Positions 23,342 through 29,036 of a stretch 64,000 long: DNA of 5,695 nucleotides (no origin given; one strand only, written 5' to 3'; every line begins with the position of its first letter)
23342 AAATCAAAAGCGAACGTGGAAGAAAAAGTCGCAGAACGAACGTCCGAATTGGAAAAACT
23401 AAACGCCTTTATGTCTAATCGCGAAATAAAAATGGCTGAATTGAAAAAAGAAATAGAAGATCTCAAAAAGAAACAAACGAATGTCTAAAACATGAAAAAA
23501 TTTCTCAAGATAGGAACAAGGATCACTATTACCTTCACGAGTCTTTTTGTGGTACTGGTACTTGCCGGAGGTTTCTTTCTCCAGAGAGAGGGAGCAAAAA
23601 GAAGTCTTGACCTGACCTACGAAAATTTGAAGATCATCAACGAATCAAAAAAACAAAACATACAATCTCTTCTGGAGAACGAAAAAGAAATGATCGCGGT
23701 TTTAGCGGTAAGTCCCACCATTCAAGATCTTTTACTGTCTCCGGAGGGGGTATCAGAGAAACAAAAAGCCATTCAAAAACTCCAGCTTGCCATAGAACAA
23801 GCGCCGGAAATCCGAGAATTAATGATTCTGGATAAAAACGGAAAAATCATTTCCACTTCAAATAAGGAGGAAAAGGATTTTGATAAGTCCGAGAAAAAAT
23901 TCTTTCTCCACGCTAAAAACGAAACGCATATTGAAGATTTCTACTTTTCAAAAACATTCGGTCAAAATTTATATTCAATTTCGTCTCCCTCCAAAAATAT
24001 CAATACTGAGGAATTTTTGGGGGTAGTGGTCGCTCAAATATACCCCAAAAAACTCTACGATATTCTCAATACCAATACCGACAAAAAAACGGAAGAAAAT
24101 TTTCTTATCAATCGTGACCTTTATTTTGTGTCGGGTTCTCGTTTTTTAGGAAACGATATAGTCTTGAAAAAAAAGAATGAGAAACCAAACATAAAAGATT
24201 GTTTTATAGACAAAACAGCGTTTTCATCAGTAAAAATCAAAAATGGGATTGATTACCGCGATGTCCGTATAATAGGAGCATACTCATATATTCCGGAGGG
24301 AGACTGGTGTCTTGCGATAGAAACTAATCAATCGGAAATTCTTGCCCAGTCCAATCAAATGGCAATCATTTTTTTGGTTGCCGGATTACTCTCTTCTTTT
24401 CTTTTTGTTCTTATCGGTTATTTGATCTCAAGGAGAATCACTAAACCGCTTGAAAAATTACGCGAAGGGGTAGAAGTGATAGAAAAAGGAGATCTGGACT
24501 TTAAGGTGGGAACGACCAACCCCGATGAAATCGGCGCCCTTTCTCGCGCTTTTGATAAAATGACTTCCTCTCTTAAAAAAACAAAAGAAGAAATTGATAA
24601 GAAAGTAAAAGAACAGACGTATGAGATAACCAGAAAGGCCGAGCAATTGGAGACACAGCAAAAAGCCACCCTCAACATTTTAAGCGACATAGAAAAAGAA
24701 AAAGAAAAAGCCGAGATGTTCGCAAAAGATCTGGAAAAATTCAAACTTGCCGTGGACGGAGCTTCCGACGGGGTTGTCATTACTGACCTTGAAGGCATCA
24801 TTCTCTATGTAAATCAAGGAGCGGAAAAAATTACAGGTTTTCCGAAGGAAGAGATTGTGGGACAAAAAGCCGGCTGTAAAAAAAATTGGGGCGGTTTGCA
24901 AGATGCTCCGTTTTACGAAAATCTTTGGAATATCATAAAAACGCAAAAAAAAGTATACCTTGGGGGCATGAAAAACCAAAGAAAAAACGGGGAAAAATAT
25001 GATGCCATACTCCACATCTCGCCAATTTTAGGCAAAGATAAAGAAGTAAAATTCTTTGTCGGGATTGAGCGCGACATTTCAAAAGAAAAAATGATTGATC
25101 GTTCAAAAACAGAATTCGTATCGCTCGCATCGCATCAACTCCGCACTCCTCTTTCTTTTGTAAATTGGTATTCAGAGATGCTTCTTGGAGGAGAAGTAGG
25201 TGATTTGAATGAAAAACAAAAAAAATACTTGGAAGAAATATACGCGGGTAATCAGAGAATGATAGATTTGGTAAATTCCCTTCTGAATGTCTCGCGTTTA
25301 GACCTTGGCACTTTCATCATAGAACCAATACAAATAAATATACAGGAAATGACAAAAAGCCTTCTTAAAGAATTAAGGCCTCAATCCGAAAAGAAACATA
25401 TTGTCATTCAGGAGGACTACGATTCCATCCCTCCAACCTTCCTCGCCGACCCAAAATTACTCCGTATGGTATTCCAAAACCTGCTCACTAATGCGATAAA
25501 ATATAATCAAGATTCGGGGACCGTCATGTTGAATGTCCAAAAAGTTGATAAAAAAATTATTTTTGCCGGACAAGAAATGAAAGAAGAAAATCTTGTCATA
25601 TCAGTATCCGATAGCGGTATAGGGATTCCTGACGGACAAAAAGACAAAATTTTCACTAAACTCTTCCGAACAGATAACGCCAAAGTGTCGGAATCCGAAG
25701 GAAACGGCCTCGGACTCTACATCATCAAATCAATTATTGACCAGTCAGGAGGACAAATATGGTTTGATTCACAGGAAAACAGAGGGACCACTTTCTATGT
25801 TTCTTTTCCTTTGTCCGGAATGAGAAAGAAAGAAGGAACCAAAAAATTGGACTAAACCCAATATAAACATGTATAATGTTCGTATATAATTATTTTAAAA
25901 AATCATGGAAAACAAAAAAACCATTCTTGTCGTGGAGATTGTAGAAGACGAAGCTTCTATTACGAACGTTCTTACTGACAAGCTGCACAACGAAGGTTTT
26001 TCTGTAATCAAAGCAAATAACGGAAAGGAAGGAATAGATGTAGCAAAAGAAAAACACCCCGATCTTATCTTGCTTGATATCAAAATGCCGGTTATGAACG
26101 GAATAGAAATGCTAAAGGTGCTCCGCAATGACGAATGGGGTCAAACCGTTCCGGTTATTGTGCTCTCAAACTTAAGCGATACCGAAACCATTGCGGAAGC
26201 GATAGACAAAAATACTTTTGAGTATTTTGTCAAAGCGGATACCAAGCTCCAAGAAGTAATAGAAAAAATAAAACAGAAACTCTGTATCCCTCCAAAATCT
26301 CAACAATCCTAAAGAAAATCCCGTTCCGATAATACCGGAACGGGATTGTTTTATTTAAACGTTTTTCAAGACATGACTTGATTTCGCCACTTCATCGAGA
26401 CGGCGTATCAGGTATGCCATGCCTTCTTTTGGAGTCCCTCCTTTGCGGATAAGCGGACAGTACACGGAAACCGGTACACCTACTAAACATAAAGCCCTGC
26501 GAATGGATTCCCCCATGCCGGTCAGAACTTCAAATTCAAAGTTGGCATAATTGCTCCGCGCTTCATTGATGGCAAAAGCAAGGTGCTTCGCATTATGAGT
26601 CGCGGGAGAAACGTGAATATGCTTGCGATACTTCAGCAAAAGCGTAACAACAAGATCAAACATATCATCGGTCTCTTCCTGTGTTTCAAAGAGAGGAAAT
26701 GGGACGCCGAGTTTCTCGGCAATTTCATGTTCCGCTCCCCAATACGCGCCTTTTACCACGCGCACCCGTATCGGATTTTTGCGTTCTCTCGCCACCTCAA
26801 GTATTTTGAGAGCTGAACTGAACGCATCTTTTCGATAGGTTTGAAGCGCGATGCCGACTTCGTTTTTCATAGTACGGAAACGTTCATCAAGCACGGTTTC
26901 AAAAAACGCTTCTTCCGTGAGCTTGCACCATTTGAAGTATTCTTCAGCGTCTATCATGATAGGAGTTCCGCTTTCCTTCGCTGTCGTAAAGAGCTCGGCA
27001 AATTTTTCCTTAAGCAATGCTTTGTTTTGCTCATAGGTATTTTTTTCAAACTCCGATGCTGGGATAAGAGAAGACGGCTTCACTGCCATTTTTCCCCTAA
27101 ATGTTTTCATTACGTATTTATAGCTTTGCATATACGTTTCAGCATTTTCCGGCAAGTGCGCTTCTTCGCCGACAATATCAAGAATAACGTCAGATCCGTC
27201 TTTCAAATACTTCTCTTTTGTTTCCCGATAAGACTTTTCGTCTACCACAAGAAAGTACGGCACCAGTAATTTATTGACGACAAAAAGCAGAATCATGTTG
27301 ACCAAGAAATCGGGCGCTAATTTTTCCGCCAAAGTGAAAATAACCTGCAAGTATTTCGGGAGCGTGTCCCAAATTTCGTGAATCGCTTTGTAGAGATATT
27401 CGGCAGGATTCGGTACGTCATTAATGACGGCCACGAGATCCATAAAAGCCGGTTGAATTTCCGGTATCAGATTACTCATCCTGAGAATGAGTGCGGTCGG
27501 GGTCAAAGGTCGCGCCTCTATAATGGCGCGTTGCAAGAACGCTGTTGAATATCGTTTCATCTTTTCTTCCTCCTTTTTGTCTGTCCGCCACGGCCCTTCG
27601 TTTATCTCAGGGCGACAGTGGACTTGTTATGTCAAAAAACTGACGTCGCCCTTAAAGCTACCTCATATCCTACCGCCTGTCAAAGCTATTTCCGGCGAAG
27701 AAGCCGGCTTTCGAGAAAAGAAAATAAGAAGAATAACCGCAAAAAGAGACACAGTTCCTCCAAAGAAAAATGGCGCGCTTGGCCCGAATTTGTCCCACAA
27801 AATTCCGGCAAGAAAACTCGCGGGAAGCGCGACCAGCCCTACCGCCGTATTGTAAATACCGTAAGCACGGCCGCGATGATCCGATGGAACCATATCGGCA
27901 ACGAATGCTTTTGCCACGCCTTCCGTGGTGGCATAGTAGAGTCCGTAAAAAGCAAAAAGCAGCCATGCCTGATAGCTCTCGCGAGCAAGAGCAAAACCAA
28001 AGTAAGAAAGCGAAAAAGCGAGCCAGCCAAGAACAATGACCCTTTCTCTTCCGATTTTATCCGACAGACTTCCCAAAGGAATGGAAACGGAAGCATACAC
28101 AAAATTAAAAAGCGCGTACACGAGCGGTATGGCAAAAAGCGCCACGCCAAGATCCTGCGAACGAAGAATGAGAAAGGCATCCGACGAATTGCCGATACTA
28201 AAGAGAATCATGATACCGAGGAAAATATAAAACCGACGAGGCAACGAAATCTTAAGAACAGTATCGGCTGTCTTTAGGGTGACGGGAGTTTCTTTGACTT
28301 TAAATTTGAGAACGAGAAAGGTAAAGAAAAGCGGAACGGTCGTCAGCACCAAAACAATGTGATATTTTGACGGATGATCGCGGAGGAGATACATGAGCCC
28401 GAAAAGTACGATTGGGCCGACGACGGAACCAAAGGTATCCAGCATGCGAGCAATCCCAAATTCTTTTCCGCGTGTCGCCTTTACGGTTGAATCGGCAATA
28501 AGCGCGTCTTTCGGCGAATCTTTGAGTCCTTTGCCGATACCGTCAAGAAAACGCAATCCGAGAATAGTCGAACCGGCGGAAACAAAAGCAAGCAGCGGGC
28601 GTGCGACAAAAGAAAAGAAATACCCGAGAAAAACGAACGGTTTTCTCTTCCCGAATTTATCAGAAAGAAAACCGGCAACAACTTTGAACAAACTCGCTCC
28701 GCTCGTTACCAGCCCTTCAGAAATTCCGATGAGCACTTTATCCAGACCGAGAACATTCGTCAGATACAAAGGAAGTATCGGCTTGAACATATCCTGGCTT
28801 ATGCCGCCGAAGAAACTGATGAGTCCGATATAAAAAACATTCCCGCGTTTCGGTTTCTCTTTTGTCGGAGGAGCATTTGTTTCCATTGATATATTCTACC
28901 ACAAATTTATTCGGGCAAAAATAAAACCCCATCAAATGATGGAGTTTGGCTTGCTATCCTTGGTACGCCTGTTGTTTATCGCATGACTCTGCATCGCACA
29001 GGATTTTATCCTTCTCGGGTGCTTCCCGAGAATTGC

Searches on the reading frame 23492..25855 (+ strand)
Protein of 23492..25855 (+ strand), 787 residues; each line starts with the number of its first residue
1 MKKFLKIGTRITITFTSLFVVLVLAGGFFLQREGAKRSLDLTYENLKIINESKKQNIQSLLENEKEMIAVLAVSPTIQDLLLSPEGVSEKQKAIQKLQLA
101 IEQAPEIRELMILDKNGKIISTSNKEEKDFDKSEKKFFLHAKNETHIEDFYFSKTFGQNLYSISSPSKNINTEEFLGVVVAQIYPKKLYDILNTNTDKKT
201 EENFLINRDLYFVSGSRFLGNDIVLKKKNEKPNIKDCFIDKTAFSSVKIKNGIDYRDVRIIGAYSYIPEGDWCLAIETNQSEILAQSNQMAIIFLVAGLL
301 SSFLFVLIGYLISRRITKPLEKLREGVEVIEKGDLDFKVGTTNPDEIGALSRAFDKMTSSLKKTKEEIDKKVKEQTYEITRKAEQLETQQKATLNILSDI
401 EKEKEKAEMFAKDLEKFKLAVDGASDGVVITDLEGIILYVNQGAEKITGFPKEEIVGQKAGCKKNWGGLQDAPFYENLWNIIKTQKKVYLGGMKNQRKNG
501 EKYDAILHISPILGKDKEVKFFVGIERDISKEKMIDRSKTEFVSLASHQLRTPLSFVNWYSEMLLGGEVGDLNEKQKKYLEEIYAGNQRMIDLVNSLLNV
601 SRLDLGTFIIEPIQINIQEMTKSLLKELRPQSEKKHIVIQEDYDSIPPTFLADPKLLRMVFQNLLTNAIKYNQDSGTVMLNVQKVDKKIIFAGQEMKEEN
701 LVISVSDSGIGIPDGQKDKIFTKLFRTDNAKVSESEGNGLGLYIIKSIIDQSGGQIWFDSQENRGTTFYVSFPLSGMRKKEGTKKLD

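Call 11: search_protein_families(library=pfam, proteins=[window:23492-25855:+], max_evalue=0.01)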
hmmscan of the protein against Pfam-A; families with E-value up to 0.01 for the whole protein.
window:23492-25855:+ (787 aa): 11 families
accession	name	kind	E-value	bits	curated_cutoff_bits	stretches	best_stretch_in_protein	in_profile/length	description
PF02518.31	HATPase_c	-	5.6e-27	94.8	26.4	1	653-775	2-110/111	Histidine kinase-, DNA gyrase B-, and HSP90-like ATPase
PF02743.24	dCache_1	-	3e-17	63.4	45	1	44-276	9-239/240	Cache domain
PF13426.13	PAS_9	-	4.2e-17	62.7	27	1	425-530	1-102/103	PAS domain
PF00512.31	HisKA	-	9.8e-16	58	26.9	1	539-605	2-65/66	His Kinase A (phospho-acceptor) domain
PF00672.30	HAMP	-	4.9e-12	46.4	25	1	311-362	1-52/53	HAMP domain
PF00989.32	PAS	-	3.5e-11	43.6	22.6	1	416-529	2-113/113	PAS fold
PF13188.13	PAS_8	-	1e-06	28.9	21.8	1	415-464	1-45/65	PAS domain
PF08448.16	PAS_4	-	2.1e-05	25.1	23.1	1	422-532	2-108/110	PAS fold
PF08447.18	PAS_3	-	0.0002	22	25.6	1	437-525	1-88/89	PAS fold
PF13581.12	HATPase_c_2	-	0.00036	21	27.4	1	663-752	38-112/127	Histidine kinase-like ATPase domain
PF14501.12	HATPase_c_5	-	0.0011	19.3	22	1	659-763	8-93/102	GHKL domain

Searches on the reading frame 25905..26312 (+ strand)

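Call 11: search_protein_families(library=pfam, proteins=[window:25905-26312:+], max_evalue=0.01)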
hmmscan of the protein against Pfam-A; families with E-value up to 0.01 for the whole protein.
window:25905-26312:+ (135 aa): 1 family
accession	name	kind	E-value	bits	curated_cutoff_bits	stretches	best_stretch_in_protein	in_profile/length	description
PF00072.30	Response_reg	-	4.7e-23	81.9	30.2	1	11-119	2-107/111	Response regulator receiver domain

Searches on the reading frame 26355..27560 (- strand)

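Call 11: search_protein_families(library=pfam, proteins=[window:26355-27560:-], max_evalue=0.01)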
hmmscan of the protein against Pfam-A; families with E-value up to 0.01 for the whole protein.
window:26355-27560:- (401 aa): 1 family
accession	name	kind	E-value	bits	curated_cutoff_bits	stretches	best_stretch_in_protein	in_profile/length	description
PF01619.24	Pro_dh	-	1.7e-58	198.9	27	1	114-395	4-273/278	Proline dehydrogenase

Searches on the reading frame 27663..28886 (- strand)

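Call 65: search_protein_families(library=pfam, proteins=[window:27663-28886:-], max_evalue=0.00001)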
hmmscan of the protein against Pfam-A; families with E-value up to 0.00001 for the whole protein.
window:27663-28886:- (407 aa): 3 families
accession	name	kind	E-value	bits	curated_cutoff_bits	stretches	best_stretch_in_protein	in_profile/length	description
PF07690.21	MFS_1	-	8.5e-47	160.2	33.4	2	223-399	3-182/347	Major Facilitator Superfamily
PF00083.30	Sugar_tr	-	3.2e-12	46.5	22.3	1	49-201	44-195/452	Sugar (and other) transporter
PF01306.25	LacY_symp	-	2e-06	27.3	24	1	16-196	8-188/413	LacY proton/sugar symporter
